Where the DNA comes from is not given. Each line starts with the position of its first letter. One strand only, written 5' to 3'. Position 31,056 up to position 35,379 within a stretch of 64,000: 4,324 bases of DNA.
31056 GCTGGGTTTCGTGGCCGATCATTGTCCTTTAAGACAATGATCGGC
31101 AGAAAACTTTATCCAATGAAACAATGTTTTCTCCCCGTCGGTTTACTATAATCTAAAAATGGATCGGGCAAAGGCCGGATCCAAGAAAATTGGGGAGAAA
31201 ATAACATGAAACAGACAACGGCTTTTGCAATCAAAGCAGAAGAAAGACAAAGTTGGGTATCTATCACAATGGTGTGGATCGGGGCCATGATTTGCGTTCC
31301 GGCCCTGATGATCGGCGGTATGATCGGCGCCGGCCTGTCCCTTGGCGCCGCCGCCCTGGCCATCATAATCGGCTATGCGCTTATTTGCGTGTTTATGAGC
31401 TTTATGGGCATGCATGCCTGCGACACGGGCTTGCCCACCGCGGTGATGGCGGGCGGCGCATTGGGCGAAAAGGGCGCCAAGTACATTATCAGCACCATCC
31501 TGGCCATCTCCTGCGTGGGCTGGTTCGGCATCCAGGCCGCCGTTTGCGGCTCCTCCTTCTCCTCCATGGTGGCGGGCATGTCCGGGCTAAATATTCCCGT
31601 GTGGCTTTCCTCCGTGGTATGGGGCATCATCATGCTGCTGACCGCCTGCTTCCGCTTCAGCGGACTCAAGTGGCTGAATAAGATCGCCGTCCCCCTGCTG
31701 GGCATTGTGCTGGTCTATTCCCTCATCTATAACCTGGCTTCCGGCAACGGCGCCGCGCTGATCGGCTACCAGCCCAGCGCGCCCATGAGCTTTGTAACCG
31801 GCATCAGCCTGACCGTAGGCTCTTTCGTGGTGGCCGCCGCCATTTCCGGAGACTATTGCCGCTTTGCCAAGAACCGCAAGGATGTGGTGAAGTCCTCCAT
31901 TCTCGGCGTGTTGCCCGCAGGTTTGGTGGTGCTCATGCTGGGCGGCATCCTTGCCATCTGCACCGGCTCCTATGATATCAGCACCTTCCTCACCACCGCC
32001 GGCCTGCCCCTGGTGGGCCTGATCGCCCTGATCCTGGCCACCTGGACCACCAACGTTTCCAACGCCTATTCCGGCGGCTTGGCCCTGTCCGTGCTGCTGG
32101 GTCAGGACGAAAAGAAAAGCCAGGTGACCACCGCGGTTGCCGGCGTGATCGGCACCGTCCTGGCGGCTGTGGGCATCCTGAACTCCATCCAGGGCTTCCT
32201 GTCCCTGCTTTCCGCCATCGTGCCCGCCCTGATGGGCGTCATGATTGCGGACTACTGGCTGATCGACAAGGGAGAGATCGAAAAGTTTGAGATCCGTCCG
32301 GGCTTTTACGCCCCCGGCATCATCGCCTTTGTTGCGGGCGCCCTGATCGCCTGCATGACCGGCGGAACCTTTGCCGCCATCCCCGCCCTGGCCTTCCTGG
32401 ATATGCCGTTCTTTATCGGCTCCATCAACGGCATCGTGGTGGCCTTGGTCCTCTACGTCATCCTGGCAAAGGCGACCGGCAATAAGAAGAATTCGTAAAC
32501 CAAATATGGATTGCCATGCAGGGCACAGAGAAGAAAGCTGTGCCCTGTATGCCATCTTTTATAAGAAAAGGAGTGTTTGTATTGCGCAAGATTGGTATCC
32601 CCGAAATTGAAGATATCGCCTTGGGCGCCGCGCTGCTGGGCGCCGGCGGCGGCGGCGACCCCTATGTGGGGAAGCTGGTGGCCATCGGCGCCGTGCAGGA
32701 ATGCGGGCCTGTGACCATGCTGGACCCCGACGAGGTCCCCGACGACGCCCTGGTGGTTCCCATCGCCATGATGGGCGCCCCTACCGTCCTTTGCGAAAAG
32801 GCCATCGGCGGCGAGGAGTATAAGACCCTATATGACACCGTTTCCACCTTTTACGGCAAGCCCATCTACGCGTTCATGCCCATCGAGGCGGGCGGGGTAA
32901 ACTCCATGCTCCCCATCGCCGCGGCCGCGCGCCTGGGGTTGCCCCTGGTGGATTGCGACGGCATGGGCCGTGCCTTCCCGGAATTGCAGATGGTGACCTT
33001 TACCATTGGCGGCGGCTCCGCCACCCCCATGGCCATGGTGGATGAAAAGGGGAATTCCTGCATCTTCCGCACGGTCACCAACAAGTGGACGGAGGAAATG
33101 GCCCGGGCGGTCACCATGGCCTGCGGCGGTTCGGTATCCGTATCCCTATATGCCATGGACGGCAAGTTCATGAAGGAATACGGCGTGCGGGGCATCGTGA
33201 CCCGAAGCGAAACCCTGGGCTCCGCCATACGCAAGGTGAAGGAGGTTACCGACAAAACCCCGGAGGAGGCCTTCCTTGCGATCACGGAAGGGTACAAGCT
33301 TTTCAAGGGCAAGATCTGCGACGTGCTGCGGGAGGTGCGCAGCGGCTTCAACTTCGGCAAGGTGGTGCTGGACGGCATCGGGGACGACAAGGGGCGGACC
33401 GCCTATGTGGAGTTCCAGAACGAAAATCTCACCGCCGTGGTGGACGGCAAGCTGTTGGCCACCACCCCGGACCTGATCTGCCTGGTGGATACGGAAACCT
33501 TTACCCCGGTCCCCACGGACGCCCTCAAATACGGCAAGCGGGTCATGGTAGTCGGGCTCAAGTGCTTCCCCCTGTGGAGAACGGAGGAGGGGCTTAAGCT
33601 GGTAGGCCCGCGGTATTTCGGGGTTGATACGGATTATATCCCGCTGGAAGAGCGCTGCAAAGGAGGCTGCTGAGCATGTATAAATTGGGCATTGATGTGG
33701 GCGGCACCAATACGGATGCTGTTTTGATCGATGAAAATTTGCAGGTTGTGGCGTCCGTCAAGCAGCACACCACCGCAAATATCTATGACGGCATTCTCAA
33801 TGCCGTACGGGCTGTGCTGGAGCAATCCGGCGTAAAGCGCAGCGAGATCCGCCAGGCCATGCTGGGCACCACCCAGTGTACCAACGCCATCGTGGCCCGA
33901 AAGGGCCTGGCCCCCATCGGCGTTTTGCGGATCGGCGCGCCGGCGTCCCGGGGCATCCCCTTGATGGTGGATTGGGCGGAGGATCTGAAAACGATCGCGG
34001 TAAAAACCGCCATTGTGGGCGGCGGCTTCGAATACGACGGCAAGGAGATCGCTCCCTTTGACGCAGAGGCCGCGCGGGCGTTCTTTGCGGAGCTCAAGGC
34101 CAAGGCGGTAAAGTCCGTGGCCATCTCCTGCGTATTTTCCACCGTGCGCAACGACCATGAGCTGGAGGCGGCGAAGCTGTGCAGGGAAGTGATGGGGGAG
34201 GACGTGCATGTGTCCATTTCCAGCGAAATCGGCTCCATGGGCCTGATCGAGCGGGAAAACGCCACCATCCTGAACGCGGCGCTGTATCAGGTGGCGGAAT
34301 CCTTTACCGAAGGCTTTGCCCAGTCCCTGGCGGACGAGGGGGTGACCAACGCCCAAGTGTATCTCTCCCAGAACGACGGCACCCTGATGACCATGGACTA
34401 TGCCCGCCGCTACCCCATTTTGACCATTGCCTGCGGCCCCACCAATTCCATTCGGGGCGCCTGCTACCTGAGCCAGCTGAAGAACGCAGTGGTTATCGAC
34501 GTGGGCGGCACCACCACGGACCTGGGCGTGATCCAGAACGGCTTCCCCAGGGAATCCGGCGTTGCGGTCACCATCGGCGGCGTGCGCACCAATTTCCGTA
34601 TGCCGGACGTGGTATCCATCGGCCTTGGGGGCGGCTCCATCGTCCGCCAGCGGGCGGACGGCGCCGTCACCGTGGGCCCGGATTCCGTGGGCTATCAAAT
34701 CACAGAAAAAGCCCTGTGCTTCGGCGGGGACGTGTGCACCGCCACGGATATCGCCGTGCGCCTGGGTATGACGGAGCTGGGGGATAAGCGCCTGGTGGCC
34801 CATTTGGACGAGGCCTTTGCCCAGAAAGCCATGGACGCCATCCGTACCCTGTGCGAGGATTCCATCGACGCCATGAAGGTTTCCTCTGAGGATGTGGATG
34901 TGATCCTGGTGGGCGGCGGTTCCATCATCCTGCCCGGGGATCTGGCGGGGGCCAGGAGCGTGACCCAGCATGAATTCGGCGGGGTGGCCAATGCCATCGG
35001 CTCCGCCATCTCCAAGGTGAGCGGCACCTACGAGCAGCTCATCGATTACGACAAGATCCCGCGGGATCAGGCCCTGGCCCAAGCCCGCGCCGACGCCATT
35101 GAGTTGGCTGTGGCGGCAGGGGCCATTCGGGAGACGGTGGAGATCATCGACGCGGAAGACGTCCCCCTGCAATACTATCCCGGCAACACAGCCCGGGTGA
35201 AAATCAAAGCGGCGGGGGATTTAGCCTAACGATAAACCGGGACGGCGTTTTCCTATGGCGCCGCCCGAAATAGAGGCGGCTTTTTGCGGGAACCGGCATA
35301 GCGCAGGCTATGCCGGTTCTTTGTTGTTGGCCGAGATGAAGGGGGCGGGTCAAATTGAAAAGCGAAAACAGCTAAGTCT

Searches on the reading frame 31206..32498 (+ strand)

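Call 6: search_protein_families(library=pfam, proteins=[window:31206-32498:+], max_evalue=0.1)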
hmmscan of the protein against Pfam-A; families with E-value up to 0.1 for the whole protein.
window:31206-32498:+ (430 aa): 2 families
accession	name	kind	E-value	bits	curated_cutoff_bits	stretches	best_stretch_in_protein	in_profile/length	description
PF02133.21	Transp_cyt_pur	-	2.8e-33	115.8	23.5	1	13-385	7-416/440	Permease for cytosine/purines, uracil, thiamine, allantoin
PF04341.17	DUF485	-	0.024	15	28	1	158-232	14-86/88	Protein of unknown function, DUF485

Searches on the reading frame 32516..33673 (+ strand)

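Call 6: search_protein_families(library=pfam, proteins=[window:32516-33673:+], max_evalue=0.1)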
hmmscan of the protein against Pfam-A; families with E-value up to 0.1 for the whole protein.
window:32516-33673:+ (385 aa): 3 families
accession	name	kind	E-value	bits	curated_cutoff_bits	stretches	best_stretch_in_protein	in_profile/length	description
PF20906.3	S-Me-THD_C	-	8e-66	221.4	27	1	188-377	2-190/190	S-Me-THD-like, C-terminal domain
PF06032.18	S-Me-THD_N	-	4.3e-55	186.5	27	1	30-185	2-157/158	S-Me-THD-like, N-terminal domain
PF04296.18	YlxR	-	0.042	14.2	26.9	1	271-315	16-58/75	Protein of unknown function (DUF448)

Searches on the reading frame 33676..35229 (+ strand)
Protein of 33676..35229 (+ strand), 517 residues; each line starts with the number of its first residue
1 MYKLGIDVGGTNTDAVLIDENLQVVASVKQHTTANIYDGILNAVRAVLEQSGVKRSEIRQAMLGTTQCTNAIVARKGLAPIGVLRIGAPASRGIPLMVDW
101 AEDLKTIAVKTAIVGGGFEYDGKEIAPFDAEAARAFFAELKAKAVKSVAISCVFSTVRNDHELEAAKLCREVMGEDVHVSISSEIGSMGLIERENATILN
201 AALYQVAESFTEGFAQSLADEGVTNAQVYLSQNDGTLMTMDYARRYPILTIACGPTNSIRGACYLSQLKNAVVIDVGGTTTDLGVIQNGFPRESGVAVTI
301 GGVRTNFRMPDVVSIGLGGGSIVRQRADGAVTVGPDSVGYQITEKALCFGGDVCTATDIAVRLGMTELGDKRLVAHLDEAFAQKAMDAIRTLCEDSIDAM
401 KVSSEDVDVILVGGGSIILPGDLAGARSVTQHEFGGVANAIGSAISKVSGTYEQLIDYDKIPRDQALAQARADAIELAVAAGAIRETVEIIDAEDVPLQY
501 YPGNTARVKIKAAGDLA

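Call 6: search_protein_families(library=pfam, proteins=[window:33676-35229:+], max_evalue=0.1)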
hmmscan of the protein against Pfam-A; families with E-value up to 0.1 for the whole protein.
window:33676-35229:+ (517 aa): 9 families
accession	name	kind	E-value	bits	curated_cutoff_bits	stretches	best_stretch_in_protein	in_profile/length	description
PF05378.19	Hydant_A_N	-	3.3e-38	131.6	25.2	1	4-172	2-175/176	Hydantoinase/oxoprolinase N-terminal region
PF01968.24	Hydantoinase_A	-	2.5e-32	112.7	22.9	1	193-391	1-204/291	Hydantoinase/oxoprolinase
PF13941.12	MutL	-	8.9e-08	31.8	27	2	4-57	2-56/450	MutL protein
PF01869.26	BcrAD_BadFG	-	2.2e-07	31.1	31.5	1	4-67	1-71/271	BadF/BadG/BcrA/BcrD ATPase family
PF00480.26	ROK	-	7.4e-05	22.8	22.9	1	4-54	2-53/294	ROK family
PF21523.3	ParM_N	-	0.00041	20.9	27.4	0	266-290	2-26/159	Plasmid segregation protein ParM, C-terminal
PF21522.3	MreB-like_C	-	0.00048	21.1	27.8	0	371-423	75-121/123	Archaeal actin homologue MreB-like, C-terminal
PF14450.12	FtsA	-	0.0021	18.9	31.8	0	272-296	1-25/127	Cell division protein FtsA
PF00370.27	FGGY_N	-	0.018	15.1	28.8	1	2-34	1-33/245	FGGY family of carbohydrate kinases, N-terminal domain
